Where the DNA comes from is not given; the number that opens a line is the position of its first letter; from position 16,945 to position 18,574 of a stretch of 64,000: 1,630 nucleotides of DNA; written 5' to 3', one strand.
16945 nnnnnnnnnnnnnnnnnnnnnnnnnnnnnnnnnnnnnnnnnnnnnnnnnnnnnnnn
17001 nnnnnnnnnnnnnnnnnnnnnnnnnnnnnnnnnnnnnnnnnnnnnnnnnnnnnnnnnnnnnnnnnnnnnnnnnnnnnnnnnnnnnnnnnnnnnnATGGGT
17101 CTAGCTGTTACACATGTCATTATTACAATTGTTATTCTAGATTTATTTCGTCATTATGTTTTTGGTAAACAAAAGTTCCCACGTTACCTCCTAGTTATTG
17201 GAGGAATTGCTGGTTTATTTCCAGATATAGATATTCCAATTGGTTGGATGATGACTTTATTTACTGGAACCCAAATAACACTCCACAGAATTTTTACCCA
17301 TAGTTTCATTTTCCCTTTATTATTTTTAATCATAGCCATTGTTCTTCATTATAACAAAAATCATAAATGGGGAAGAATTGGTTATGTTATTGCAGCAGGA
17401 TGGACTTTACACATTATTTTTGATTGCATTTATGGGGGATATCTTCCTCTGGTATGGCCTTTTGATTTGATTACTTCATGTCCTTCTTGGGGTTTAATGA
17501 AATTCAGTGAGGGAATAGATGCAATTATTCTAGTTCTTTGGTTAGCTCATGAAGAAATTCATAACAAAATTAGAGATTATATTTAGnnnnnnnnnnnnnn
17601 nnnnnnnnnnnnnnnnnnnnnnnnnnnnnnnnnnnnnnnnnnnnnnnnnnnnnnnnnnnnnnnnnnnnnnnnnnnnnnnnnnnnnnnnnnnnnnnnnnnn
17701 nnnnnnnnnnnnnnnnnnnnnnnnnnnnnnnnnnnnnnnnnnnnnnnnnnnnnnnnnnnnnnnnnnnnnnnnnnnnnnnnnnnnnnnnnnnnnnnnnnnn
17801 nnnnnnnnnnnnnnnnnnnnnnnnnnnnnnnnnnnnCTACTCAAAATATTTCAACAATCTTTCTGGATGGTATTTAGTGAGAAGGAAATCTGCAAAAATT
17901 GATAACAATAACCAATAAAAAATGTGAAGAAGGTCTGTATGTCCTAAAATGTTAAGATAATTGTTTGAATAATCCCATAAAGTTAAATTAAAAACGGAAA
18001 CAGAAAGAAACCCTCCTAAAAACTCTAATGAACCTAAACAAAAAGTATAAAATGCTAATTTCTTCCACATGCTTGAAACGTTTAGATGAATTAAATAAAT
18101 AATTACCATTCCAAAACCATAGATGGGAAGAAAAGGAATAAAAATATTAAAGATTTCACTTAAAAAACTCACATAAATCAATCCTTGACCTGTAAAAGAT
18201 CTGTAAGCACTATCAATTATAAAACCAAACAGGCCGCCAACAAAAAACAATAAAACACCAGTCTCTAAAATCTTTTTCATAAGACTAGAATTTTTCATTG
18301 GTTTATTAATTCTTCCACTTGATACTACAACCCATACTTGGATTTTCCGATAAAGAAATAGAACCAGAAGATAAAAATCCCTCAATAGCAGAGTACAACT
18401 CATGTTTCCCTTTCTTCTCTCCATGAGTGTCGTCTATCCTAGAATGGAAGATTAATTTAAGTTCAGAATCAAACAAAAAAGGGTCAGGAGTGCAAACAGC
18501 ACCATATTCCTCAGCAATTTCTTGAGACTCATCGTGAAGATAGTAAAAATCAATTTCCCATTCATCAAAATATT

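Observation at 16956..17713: tRNA-Ala(GGC) with a T-arm intron and tRNA-Pro(GGG) with a D-arm intron flanking a membrane-hydrolase gene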

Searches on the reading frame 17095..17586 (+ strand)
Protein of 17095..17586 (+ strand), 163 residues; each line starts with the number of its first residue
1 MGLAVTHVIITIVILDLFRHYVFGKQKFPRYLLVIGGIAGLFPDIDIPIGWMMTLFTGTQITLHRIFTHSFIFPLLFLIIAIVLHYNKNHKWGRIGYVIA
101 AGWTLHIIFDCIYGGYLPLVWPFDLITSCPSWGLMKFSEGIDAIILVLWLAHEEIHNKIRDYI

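Call 10: search_protein_families(library=pfam, proteins=[window:17095-17586:+], max_evalue=0.01)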
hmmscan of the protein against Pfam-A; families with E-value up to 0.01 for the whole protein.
window:17095-17586:+ (163 aa): 1 family
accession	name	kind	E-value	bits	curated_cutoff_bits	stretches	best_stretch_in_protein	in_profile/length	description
PF04307.19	YdjM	-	2.3e-16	60.2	29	1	4-125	3-121/176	YdjM inner membrane protein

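Call 12: find_encoding_contigs(protein=window:17095-17586:+, flank=3000, max_places=10)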
Protein window:17095-17586:+ (163 aa): 5 contigs read that carry it; 1 place shown.
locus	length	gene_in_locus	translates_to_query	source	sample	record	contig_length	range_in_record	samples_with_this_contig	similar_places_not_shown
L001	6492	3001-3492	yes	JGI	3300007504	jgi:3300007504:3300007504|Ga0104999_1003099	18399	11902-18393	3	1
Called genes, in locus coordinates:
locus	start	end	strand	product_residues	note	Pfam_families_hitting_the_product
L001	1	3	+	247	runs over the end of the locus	-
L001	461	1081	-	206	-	PF02163:Peptidase_M50 (weak)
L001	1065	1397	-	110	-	-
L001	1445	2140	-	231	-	-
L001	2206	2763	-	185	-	-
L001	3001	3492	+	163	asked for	PF04307:YdjM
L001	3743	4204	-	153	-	PF06541:ABC_trans_CmpB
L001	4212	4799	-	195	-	PF00578:AhpC-TSA, PF08534:Redoxin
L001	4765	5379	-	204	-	PF00293:NUDIX, PF14815:NUDIX_4 (faint), PF07866:DUF1653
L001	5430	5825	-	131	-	-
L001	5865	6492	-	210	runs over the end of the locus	?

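Call 13: find_homologous_proteins(query=window:17095-17583:+)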
Query window:17095-17583:+ (163 aa): 155 proteins with E <= 0.001 among 197 candidates; the best 120 are listed.
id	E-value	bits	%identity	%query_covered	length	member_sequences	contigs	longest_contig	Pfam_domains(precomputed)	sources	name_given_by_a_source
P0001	6.6e-105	367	100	100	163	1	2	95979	PF04307.20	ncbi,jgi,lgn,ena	-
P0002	6.2e-85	302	79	100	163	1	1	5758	PF04307.20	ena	-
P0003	1.6e-69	252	66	100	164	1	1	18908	PF04307.20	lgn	-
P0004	5.8e-67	243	64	99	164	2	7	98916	PF04307.20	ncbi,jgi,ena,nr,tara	ncbi:MAG: hypothetical protein CMH61_02860 [Nanoarchaeota archaeon]|nr:hypothetical protein [Nanoarc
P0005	2.9e-66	241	61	100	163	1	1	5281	PF04307.20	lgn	-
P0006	3.0e-66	241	66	100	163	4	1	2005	PF04307.20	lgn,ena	-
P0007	4.8e-66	240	62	100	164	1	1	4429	PF04307.20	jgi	-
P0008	1.3e-65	239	65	99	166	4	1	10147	PF04307.20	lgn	-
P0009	1.6e-65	239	61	100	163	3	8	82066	PF04307.20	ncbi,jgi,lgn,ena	-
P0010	4.5e-65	237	60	100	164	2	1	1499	PF04307.20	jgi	jgi:membrane-bound metal-dependent hydrolase YbcI (DUF457 family)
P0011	5.8e-65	237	63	100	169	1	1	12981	PF04307.20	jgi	jgi:hypothetical protein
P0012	8.4e-65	236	61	100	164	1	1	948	PF04307.20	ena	-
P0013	1.7e-64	235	62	100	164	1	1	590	PF04307.20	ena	-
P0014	2.3e-64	235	62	100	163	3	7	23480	PF04307.20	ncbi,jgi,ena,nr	ncbi:MAG: hypothetical protein CMI53_01595 [Parcubacteria group bacterium]|nr:hypothetical protein [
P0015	5.4e-64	234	63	100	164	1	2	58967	PF04307.20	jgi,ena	-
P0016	6.0e-64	234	64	100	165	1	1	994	PF04307.20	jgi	jgi:membrane-bound metal-dependent hydrolase YbcI (DUF457 family)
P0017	6.5e-64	233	62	100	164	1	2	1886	PF04307.20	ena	-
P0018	1.5e-63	232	62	100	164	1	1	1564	PF04307.20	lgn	-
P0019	1.6e-63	232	62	100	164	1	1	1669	PF04307.20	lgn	-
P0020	1.6e-63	232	64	99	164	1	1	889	PF04307.20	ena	-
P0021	2.1e-63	232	60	100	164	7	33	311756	PF04307.20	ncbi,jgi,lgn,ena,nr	ncbi:metal-dependent hydrolase [Candidatus Woesearchaeota archaeon]|jgi:membrane-bound metal-depende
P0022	2.3e-63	232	61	100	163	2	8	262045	PF04307.20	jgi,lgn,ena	jgi:membrane-bound metal-dependent hydrolase YbcI (DUF457 family)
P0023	5.4e-63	230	62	100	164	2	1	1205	PF04307.20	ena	-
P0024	6.0e-63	230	63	100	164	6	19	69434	PF04307.20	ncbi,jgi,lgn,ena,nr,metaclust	ncbi:MAG TPA: metal-dependent hydrolase [Candidatus Nanoarchaeia archaeon]|nr:metal-dependent hydrol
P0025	7.1e-63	230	62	100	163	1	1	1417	PF04307.20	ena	-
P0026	1.3e-62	229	63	100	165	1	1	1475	PF04307.20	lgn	-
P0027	1.3e-62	229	62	100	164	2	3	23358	PF04307.20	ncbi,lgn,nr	ncbi:MAG: metal-dependent hydrolase [Nanoarchaeota archaeon]|nr:metal-dependent hydrolase [Nanoarcha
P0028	1.9e-62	229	59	100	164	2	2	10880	PF04307.20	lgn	-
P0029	3.4e-62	228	58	100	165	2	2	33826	PF04307.20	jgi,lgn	-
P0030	5.2e-62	227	59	100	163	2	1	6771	PF04307.20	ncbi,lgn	-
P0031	5.7e-62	227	62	99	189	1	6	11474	PF04307.20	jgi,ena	-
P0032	5.9e-62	227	64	100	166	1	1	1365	PF04307.20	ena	-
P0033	6.1e-62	227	60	100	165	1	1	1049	PF04307.20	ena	-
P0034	1.3e-61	226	60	100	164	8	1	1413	PF04307.20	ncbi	-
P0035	1.5e-61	226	58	100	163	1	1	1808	PF04307.20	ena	-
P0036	1.9e-61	225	63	99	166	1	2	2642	PF04307.20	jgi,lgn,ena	-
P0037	2.1e-61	225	60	99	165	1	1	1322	PF04307.20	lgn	-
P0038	3.1e-61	225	62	99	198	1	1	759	PF04307.20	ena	-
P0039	3.6e-61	224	60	100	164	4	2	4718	PF04307.20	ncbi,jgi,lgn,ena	-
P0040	4.1e-61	224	58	91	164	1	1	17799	PF04307.20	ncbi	-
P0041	4.8e-61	224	58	99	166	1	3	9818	PF04307.20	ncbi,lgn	-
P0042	5.0e-61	224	60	100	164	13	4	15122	PF04307.20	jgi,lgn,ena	-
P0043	9.0e-61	223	62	100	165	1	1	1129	PF04307.20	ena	-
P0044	1.2e-60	223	62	99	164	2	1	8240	PF04307.20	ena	-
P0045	1.5e-60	222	61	100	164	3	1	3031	PF04307.20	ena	-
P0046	3.2e-60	221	59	100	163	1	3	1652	PF04307.20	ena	-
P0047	3.3e-60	221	57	100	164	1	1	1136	PF04307.20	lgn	-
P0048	3.6e-60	221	58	99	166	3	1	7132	PF04307.20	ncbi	-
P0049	4.2e-60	221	59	100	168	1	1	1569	PF04307.20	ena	-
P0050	1.3e-59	219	60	99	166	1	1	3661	PF04307.20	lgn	-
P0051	1.3e-59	219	59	100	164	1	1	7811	PF04307.20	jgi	jgi:membrane-bound metal-dependent hydrolase YbcI (DUF457 family)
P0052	1.4e-59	219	59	99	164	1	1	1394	PF04307.20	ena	-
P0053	1.5e-59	219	60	100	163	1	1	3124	PF04307.20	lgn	-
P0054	1.6e-59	219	58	100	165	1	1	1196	PF04307.20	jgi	-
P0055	1.6e-59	219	61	99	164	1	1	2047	PF04307.20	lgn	-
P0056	1.8e-59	219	62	100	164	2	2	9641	PF04307.20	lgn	-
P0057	2.1e-59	219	58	100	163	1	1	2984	PF04307.20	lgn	-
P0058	2.1e-59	219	57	100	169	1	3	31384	PF04307.20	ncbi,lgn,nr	ncbi:MAG: metal-dependent hydrolase [Nanoarchaeota archaeon]|nr:metal-dependent hydrolase [Nanoarcha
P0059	2.2e-59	219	58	99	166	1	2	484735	PF04307.20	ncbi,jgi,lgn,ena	-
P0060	3.0e-59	218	61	100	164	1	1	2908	PF04307.20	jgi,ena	-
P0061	3.6e-59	218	60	99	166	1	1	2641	PF04307.20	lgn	-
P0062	4.2e-59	218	58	100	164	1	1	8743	PF04307.20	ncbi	-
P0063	4.5e-59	218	61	99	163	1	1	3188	PF04307.20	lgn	-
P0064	5.2e-59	217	58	100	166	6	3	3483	PF04307.20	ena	-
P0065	7.7e-59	217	59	99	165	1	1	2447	PF04307.20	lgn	-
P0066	7.9e-59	217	59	100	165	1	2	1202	PF04307.20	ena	-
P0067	8.6e-59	217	58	99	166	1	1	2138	PF04307.20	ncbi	-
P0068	1.1e-58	216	58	99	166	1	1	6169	PF04307.20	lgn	-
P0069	1.4e-58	216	54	100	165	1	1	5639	PF04307.20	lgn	-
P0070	1.5e-58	216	58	100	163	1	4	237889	PF04307.20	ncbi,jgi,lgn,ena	-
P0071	2.1e-58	215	58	99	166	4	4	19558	PF04307.20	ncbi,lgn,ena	ncbi:MAG: metal-dependent hydrolase [Nanoarchaeota archaeon]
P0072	2.2e-58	215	61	99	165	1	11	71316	PF04307.20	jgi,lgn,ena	-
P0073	3.2e-58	215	59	99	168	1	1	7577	PF04307.20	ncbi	-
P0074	4.0e-58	215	60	100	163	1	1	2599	PF04307.20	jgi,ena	-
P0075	4.4e-58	214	58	99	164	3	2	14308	PF04307.20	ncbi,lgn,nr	ncbi:metal-dependent hydrolase [Candidatus Woesearchaeota archaeon]|nr:metal-dependent hydrolase [Ca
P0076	5.0e-58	214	58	99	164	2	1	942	PF04307.20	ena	-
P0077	5.7e-58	214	58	99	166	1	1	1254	PF04307.20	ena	-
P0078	6.8e-58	214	59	100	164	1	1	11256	PF04307.20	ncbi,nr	ncbi:metal-dependent hydrolase [Candidatus Woesearchaeota archaeon]|nr:metal-dependent hydrolase [Ca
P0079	7.5e-58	214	61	100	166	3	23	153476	PF04307.20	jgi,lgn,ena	jgi:membrane-bound metal-dependent hydrolase YbcI (DUF457 family)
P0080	9.1e-58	213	59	99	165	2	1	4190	PF04307.20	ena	-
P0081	1.2e-57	213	58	99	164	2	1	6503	PF04307.20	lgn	-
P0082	1.5e-57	213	59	99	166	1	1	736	PF04307.20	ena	-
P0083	2.3e-57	212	59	99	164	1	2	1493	PF04307.20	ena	-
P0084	2.6e-57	212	60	100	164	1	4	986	PF04307.20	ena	-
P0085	2.7e-57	212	59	100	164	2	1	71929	PF04307.20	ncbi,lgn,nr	ncbi:metal-dependent hydrolase [Candidatus Woesearchaeota archaeon]|nr:metal-dependent hydrolase [Ca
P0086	4.0e-57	211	58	99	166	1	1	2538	PF04307.20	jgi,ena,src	-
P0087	4.8e-57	211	58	99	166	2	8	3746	PF04307.20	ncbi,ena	-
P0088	6.7e-57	211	58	100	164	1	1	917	PF04307.20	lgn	-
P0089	6.9e-57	210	56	99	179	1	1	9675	PF04307.20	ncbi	ncbi:MAG: metal-dependent hydrolase [Candidatus Woesearchaeota archaeon]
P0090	7.9e-57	210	59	100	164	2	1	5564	PF04307.20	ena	-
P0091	1.2e-56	210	57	99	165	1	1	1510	PF04307.20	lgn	-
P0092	1.2e-56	210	59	99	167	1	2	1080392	PF04307.20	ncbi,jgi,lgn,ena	-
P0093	1.3e-56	210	57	99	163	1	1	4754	PF04307.20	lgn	-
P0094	5.2e-56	208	59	97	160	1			PF04307.20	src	-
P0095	1.1e-55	207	56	99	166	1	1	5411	PF04307.20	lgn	-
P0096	1.2e-55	206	56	100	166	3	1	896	PF04307.20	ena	-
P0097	1.5e-55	206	56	99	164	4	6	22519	PF04307.20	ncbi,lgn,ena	ncbi:MAG: metal-dependent hydrolase [Nanoarchaeota archaeon]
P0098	2.1e-55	206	56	100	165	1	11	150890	PF04307.20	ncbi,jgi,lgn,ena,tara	tara:strand:+ start:18274 stop:18771 length:498 start_codon:yes stop_codon:yes gene_type:complete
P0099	3.0e-55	205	57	100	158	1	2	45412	PF04307.20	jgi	jgi:hypothetical protein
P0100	5.4e-55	204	57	99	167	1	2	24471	PF04307.20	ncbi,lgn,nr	ncbi:metal-dependent hydrolase [Candidatus Woesearchaeota archaeon]|nr:metal-dependent hydrolase [Ca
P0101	6.3e-55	204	58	99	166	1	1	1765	PF04307.20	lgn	-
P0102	8.5e-55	204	57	100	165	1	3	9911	PF04307.20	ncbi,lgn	-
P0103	1.4e-54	203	58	100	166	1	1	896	PF04307.20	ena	-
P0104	1.9e-54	203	54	99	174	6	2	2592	PF04307.20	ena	-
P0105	2.7e-54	202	55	100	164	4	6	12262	PF04307.20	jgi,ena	-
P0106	4.1e-54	201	59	99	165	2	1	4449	PF04307.20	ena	-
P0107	1.9e-53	199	58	99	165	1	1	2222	PF04307.20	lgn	-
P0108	2.1e-53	199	55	99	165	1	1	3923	PF04307.20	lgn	-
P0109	2.7e-53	199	55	99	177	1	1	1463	PF04307.20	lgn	-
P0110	5.2e-53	198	49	100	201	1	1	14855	PF04307.20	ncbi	-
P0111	1.1e-52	197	54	99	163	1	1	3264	PF04307.20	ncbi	-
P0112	1.3e-52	197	57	91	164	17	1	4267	PF04307.20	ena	-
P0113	1.5e-52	196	56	100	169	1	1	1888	PF04307.20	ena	-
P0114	2.0e-52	196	55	99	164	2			PF04307.20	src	-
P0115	2.4e-52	196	55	99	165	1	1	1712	PF04307.20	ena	-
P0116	3.6e-52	195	59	99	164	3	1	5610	PF04307.20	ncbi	-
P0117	6.3e-52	194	53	99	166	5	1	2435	PF04307.20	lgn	-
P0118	2.1e-51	193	57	100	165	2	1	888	PF04307.20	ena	-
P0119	9.9e-51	190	54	99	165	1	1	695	PF04307.20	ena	-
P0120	1.0e-50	190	54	99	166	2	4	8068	PF04307.20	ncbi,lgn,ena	ncbi:MAG: metal-dependent hydrolase [Nanoarchaeota archaeon]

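Call 14: find_encoding_contigs(protein=P0002, flank=1500, max_places=2)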
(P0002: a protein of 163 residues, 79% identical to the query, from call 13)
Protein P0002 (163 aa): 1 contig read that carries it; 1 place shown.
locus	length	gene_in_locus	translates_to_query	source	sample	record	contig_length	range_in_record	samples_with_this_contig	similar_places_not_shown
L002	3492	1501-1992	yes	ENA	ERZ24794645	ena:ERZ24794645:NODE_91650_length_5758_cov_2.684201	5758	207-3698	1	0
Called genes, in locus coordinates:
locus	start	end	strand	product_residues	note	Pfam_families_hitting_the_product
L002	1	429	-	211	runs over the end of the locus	?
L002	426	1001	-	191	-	-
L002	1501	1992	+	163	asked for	PF04307:YdjM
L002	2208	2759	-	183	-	PF08534:Redoxin, PF00578:AhpC-TSA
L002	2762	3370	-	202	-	PF00293:NUDIX, PF14815:NUDIX_4 (faint), PF07866:DUF1653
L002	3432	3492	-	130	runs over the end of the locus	-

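Call 15: find_encoding_contigs(protein=P0004, flank=1500, max_places=2)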
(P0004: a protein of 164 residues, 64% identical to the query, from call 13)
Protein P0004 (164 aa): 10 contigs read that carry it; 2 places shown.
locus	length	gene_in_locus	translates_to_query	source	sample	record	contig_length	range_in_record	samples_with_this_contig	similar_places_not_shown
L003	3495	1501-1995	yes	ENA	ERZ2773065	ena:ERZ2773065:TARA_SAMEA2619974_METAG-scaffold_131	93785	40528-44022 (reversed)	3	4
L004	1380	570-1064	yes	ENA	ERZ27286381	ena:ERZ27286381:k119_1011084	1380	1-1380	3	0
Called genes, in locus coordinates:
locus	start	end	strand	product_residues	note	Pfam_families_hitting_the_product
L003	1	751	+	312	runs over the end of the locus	-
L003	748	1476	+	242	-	-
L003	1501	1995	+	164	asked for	PF04307:YdjM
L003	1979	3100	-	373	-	PF01041:DegT_DnrJ_EryC1, PF01053:Cys_Met_Meta_PP (weak), PF01212:Beta_elim_lyase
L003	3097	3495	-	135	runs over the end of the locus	-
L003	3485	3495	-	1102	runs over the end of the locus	PF00293:NUDIX, PF14815:NUDIX_4 (faint), PF08421:Methyltransf_13, PF13489:Methyltransf_23, PF08484:Methyltransf_14, PF01370:Epimerase, PF16363:GDP_Man_Dehyd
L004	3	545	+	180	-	?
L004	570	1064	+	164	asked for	PF04307:YdjM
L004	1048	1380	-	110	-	?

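Call 16: find_encoding_contigs(protein=P0003, flank=1500, max_places=2)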
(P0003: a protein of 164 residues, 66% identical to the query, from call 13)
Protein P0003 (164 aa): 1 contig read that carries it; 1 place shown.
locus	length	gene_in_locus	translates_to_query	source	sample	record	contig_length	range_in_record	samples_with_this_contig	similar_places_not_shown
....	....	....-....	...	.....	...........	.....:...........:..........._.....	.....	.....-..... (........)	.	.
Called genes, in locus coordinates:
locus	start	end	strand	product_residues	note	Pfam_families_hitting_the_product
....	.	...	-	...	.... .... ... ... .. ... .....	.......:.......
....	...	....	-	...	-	-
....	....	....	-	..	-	-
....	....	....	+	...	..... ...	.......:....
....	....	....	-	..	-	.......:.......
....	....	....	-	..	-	-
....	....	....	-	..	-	-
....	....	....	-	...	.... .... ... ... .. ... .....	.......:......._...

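Call 23: find_related_loci(query=A1, collection=genome_contigs, flank=1500)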
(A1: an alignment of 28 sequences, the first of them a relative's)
Query A1 (163 aa) in genome_contigs; peptide patterns used: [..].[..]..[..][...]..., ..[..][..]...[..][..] (x = any residue, [..] = any of these).
100 stretches matched a pattern; 68 encode a relative of the query (tblastn E <= 1e-3); 66 distinct loci.
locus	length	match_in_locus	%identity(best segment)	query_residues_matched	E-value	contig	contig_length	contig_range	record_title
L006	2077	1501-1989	66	1-163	2e-70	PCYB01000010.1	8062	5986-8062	MAG: Candidatus Woesearchaeota archaeon CG10_big_fil_rev_8_21_14_0_10_36_11 CG10_8_21_14_0.10_scaffold_10258_c, whole ge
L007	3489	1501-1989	61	1-163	2e-69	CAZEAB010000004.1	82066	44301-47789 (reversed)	MAG TPA_asm: uncultured Methanosarcinales archaeon isolate SRP200020_co5_83 genome assembly, contig: NODE_399_length_820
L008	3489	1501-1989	64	1-163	3e-69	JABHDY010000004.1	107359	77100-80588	MAG: Candidatus Woesearchaeota archaeon isolate SI037_bin144 k141_222353, whole genome shotgun sequence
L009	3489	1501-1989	62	1-163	3e-68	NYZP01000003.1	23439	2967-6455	MAG: Parcubacteria group bacterium isolate ARS52 MHASMcontig_128730, whole genome shotgun sequence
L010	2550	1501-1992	61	1-163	4e-67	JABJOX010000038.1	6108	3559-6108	MAG: Candidatus Woesearchaeota archaeon isolate SI075_bin52 k141_997797, whole genome shotgun sequence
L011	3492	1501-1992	62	1-163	2e-66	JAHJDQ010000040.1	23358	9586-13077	MAG: Nanoarchaeota archaeon isolate Modern_marine.mb.67 Modern_marine.mb.67_k141_413585, whole genome shotgun sequence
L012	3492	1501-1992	59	1-163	4e-65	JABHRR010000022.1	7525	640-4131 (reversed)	MAG: Candidatus Woesearchaeota archaeon isolate SI039_bin18 k141_323213, whole genome shotgun sequence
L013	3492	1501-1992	59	1-163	1e-64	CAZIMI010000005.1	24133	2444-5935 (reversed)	MAG TPA_asm: uncultured Methanosarcinales archaeon isolate SRP077602_co6_348 genome assembly, contig: NODE_3403_length_2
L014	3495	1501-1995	61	1-162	3e-64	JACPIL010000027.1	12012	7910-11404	MAG: Candidatus Woesearchaeota archaeon isolate NC_groundwater_439_Ag_B-0.1um_39_9 GD18-4_B1_scaffold_339618, whole geno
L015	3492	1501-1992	60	1-162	4e-64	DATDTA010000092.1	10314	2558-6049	MAG TPA_asm: Candidatus Nanoarchaeia archaeon isolate SMAG_U8017 k141_2247968, whole genome shotgun sequence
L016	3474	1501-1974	59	1-157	1e-63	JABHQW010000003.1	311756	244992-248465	MAG: Candidatus Woesearchaeota archaeon isolate SI039_bin115 k141_537353, whole genome shotgun sequence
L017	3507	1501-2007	57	1-163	1e-63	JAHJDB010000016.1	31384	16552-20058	MAG: Nanoarchaeota archaeon isolate Modern_marine.mb.327 Modern_marine.mb.327_k141_355968, whole genome shotgun sequence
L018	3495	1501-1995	60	1-162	5e-63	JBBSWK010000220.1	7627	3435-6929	MAG: Nanoarchaeota archaeon isolate H51-bin025_1 H51_bin025_1_000000000225, whole genome shotgun sequence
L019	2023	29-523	60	1-162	3e-63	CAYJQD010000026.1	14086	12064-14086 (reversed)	MAG TPA_asm: uncultured Methanosarcinales archaeon isolate ERP125453_co1_474 genome assembly, contig: NODE_4610_length_1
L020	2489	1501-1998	61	1-163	5e-63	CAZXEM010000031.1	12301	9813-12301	MAG TPA_asm: uncultured Methanosarcinales archaeon isolate binchicken_co28_250 genome assembly, contig: NODE_3371_length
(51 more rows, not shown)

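Call 51: list_cluster_members(proteins=[P0001])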
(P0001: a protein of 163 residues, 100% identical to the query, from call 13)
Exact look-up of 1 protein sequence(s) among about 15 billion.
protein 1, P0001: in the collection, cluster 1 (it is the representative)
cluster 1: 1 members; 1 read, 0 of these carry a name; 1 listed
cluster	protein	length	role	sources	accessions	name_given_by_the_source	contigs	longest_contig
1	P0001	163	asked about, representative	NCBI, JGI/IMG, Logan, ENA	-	-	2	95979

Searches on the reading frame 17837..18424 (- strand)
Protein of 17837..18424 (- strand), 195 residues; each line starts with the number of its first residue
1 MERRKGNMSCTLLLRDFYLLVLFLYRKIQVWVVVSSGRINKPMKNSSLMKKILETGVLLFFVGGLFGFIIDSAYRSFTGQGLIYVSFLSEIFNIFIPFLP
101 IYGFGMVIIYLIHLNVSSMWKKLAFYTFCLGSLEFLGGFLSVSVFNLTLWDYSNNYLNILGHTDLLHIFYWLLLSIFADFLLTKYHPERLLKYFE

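Call 10: search_protein_families(library=pfam, proteins=[window:17837-18424:-], max_evalue=0.01)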
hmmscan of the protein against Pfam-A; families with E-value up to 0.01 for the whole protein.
window:17837-18424:- (195 aa): 1 family
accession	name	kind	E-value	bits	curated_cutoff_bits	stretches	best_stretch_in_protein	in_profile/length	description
PF06541.16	ABC_trans_CmpB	-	2.4e-17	63.9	25.9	1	58-181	1-115/151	Putative ABC-transporter type IV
